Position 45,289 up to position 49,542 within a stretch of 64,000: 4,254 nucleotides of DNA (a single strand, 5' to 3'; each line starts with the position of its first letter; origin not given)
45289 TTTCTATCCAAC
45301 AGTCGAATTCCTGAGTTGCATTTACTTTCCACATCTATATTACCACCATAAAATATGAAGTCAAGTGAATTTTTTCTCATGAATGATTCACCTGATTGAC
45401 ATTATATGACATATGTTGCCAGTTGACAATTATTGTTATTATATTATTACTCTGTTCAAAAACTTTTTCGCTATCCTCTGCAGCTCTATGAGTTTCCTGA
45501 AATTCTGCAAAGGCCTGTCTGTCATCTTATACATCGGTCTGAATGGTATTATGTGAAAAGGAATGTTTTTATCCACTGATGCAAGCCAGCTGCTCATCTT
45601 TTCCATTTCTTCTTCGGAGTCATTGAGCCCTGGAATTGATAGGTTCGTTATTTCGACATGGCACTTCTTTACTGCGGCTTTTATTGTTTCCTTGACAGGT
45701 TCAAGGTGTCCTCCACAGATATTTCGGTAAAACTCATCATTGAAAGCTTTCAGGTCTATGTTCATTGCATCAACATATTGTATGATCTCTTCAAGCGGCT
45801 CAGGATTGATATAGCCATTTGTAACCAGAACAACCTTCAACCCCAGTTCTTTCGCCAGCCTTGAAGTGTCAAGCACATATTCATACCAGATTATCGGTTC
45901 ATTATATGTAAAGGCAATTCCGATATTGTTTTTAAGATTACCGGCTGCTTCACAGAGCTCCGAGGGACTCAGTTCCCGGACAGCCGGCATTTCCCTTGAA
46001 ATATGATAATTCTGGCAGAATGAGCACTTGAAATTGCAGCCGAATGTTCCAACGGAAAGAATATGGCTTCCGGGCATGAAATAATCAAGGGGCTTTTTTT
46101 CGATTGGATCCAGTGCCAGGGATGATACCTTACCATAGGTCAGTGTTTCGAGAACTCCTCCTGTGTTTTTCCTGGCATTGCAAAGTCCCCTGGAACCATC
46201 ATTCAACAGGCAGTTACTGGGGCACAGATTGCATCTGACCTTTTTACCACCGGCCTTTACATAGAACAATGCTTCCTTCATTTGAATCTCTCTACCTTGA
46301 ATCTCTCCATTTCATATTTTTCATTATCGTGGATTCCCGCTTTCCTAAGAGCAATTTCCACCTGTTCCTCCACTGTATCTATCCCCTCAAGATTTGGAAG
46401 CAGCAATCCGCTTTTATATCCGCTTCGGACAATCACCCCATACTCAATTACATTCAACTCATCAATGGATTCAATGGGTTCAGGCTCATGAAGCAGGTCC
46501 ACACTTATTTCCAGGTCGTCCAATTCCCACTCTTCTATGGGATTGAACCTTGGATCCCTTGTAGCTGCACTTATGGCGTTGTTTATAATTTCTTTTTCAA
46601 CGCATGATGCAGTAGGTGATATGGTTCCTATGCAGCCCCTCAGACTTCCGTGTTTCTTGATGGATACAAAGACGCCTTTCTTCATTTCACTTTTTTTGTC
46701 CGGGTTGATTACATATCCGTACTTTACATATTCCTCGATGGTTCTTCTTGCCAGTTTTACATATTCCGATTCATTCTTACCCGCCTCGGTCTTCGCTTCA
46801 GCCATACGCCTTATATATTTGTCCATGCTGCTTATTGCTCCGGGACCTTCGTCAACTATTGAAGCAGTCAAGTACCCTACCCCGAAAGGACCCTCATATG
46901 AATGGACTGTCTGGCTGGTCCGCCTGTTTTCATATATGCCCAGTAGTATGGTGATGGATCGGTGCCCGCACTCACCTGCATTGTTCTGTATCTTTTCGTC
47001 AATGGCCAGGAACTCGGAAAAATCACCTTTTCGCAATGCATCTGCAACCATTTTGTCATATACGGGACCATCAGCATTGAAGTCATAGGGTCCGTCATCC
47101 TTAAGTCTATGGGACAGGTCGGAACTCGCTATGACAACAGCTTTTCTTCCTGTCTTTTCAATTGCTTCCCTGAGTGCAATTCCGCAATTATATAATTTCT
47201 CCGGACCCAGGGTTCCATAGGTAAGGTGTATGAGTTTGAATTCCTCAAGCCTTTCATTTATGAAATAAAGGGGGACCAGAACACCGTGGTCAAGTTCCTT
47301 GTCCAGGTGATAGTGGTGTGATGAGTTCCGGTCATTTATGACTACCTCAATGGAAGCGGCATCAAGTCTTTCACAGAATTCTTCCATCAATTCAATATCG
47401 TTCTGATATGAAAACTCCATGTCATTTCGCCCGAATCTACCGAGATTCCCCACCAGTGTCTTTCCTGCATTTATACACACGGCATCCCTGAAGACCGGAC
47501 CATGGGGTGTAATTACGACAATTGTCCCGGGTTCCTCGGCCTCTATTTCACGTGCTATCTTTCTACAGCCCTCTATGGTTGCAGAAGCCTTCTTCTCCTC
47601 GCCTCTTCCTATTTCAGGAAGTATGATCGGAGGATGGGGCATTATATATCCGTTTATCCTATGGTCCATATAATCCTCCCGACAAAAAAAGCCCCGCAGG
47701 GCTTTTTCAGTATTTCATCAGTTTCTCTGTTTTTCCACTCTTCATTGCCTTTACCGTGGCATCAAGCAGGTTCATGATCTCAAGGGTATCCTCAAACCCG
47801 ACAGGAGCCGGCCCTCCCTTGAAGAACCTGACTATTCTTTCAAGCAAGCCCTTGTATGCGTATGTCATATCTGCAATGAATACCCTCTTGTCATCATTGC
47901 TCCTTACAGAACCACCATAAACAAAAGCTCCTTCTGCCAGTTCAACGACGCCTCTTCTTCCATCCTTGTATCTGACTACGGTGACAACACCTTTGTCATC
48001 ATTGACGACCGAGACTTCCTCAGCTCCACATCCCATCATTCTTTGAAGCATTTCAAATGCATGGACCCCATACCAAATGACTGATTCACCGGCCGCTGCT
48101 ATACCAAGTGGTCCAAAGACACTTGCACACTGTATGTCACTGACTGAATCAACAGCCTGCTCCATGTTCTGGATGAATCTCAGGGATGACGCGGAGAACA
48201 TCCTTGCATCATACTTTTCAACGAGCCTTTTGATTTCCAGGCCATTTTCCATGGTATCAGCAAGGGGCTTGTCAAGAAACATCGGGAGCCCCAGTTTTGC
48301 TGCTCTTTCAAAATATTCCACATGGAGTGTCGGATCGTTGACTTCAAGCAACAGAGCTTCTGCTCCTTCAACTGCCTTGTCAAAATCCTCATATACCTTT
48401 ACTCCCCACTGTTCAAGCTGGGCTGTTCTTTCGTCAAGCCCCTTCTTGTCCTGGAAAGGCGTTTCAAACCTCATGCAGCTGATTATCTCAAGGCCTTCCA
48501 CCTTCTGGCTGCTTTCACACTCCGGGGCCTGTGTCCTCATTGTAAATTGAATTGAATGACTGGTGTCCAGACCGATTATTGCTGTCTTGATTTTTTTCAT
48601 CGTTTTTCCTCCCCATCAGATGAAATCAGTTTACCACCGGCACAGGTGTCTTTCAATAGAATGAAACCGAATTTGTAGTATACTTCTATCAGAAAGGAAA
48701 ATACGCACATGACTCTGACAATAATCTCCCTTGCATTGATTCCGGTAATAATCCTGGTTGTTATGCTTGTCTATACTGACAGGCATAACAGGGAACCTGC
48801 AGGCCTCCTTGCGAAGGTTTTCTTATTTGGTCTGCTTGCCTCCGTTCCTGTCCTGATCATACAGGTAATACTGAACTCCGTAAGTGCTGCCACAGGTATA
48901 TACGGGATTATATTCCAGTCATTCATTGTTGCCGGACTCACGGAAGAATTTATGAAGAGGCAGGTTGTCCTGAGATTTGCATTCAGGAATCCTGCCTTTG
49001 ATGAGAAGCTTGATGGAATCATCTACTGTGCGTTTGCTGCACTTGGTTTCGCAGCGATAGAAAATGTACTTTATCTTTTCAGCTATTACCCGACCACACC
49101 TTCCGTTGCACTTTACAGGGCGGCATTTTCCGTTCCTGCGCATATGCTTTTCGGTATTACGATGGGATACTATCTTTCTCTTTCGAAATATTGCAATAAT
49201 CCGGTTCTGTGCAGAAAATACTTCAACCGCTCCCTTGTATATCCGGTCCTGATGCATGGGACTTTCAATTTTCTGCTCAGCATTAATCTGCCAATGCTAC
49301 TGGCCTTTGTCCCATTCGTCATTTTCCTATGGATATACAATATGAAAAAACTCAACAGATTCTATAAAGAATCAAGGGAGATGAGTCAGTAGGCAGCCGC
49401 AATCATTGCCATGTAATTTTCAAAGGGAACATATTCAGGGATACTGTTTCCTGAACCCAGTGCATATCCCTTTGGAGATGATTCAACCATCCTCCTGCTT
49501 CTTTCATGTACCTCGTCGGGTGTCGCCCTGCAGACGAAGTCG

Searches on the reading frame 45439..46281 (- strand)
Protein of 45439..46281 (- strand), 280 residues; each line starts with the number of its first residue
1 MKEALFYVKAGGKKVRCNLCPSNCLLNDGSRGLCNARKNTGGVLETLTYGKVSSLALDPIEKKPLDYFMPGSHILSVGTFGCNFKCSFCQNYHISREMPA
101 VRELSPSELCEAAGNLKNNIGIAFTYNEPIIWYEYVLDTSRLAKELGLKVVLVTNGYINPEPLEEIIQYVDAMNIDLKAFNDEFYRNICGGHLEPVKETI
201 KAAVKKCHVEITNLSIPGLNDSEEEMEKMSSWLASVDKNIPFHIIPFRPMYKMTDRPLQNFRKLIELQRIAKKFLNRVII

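Call 12: search_protein_families(library=pfam, proteins=[window:45439-46281:-])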
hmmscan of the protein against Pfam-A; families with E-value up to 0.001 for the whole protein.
window:45439-46281:- (280 aa): 1 family
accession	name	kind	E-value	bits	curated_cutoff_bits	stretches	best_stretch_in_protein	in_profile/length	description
PF04055.27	Radical_SAM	-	1.7e-25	90.6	29.5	1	79-226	4-162/166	Radical SAM superfamily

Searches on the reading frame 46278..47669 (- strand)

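Call 12: search_protein_families(library=pfam, proteins=[window:46278-47669:-])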
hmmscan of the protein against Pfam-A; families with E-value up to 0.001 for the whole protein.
window:46278-47669:- (463 aa): 3 families
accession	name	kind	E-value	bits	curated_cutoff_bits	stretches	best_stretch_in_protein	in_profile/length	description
PF02900.23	LigB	-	1.8e-47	162.1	26.3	1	8-266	3-266/269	Catalytic LigB subunit of aromatic ring-opening dioxygenase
PF01871.22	AMMECR1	-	3.6e-46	157.2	25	1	304-462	1-168/168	AMMECR1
PF01875.22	Memo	-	9.1e-10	38.6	27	1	100-258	102-249/269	Memo-like protein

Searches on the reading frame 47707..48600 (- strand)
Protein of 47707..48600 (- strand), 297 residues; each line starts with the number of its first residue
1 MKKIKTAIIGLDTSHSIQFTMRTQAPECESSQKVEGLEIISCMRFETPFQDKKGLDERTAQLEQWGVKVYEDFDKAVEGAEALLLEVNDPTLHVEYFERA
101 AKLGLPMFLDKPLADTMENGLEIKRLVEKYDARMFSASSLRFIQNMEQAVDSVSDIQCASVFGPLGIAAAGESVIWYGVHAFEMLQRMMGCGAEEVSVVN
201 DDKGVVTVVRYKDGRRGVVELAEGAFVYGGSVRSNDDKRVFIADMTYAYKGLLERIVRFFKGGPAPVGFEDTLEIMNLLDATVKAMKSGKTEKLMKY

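Call 12: search_protein_families(library=pfam, proteins=[window:47707-48600:-])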
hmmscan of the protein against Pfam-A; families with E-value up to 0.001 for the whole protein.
window:47707-48600:- (297 aa): 1 family
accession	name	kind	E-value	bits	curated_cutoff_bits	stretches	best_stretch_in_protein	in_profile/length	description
PF01408.29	GFO_IDH_MocA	-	1.5e-06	29.4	24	1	60-135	40-117/120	Oxidoreductase family, NAD-binding Rossmann fold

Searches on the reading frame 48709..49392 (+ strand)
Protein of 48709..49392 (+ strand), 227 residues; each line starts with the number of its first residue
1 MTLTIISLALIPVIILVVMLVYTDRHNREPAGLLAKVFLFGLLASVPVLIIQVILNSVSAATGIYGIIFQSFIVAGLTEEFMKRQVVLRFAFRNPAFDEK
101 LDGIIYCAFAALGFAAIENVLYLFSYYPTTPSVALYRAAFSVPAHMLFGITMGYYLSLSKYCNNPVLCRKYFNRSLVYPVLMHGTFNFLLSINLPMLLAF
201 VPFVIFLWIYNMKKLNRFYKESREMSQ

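Call 12: search_protein_families(library=pfam, proteins=[window:48709-49392:+])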
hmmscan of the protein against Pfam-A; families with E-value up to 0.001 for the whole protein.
window:48709-49392:+ (227 aa): 1 family
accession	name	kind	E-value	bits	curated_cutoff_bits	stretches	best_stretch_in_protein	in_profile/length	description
PF13367.11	PrsW-protease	-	1.9e-41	142.2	23.5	1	29-207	1-190/196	PrsW family intramembrane metalloprotease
